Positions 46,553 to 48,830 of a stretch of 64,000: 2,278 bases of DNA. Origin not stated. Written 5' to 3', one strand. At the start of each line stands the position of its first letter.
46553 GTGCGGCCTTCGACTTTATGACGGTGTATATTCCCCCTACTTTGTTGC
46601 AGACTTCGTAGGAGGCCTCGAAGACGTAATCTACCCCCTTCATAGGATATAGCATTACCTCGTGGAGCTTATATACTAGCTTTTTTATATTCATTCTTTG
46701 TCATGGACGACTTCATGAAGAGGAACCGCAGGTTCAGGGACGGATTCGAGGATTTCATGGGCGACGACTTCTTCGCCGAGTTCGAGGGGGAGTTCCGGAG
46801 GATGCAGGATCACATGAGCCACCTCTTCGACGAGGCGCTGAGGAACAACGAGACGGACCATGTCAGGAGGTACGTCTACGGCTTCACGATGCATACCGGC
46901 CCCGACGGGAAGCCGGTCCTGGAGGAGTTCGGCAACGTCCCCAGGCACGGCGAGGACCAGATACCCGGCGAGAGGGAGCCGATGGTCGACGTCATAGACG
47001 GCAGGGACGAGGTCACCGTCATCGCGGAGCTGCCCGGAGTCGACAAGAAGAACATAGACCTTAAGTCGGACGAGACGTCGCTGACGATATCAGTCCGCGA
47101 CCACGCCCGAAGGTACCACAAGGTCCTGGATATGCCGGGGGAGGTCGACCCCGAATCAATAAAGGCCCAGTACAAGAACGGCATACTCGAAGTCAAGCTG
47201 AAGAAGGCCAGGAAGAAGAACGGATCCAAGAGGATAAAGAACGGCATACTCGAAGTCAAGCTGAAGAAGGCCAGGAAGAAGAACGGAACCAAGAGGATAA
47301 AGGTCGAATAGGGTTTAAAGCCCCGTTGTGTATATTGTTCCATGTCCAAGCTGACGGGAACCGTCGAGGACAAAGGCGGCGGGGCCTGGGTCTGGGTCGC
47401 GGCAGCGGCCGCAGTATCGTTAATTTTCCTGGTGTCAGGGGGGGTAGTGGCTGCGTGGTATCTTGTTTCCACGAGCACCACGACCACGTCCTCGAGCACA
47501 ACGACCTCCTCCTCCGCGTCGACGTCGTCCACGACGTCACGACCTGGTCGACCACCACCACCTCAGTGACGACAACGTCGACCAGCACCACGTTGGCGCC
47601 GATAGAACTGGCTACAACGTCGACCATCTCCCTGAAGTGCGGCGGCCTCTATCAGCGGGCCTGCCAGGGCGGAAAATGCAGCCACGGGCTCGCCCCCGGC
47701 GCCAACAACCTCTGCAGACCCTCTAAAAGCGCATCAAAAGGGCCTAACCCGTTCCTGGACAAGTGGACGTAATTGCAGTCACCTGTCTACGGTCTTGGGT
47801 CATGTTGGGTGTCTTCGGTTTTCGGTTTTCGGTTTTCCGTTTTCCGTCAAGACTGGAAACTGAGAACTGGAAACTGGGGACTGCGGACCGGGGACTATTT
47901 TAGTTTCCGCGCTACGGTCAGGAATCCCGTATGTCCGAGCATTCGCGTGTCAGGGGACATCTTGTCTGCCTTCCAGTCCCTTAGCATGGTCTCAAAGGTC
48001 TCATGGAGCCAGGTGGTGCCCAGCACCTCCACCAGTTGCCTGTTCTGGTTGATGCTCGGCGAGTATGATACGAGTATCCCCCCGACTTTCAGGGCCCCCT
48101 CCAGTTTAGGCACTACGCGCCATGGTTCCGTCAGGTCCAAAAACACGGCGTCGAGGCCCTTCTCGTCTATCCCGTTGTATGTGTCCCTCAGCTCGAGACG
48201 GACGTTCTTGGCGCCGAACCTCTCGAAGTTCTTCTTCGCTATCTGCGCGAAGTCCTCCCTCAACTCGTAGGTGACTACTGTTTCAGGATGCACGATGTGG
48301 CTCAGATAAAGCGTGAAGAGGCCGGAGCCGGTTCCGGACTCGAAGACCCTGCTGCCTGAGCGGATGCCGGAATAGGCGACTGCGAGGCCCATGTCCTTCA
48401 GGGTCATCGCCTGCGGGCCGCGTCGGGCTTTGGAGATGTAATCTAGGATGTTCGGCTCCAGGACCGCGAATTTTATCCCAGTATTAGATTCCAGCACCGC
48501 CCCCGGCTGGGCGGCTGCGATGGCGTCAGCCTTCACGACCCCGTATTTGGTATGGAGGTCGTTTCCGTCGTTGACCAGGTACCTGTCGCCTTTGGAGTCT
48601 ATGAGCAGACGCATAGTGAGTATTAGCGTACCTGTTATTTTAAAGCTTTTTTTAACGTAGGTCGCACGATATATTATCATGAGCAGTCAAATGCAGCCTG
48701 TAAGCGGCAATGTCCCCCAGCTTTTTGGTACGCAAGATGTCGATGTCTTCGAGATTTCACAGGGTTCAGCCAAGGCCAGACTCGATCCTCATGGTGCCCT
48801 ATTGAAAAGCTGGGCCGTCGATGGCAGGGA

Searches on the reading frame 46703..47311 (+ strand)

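Call 45: search_protein_families(library=pfam, proteins=[window:46703-47311:+], max_evalue=0.001)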
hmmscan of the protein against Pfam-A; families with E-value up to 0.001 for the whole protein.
window:46703-47311:+ (202 aa): 4 families
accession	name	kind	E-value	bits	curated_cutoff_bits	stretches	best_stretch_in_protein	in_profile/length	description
PF00011.27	HSP20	-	1.3e-10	41.8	20.8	1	98-178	3-99/102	Hsp20/alpha crystallin family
PF17886.7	ArsA_HSP20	-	8.6e-07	28.9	22.5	1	103-165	3-62/63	HSP20-like domain found in ArsA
PF05455.17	GvpH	-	6.2e-06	26.9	22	1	99-175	99-174/177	GvpH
PF04969.22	CS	-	0.00069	21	21.3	1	102-168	10-78/78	CS domain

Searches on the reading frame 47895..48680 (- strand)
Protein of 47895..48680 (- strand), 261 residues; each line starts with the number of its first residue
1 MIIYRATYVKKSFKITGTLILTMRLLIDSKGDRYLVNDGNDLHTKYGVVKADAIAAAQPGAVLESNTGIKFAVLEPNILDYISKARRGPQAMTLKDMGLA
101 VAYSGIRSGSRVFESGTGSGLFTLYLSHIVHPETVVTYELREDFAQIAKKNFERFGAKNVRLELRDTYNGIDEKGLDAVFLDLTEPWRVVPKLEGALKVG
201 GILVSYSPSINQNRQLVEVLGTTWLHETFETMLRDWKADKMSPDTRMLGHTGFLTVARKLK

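Call 45: search_protein_families(library=pfam, proteins=[window:47895-48680:-], max_evalue=0.001)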
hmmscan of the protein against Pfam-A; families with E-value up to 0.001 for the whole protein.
window:47895-48680:- (261 aa): 4 families
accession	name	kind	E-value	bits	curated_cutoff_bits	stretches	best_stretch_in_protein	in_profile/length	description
PF08704.16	GCD14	-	2.6e-22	80.1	26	1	91-240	23-181/247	tRNA methyltransferase complex GCD14 subunit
PF01135.25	PCMT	-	8e-10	39.3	20.3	1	97-205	62-171/210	Protein-L-isoaspartate(D-aspartate) O-methyltransferase (PCMT)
PF13847.12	Methyltransf_31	-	2.4e-05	24.5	27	1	107-212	2-114/145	Methyltransferase domain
PF00398.26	RrnaAD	-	0.00019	21.1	24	1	105-168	27-86/263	Ribosomal RNA adenine dimethylase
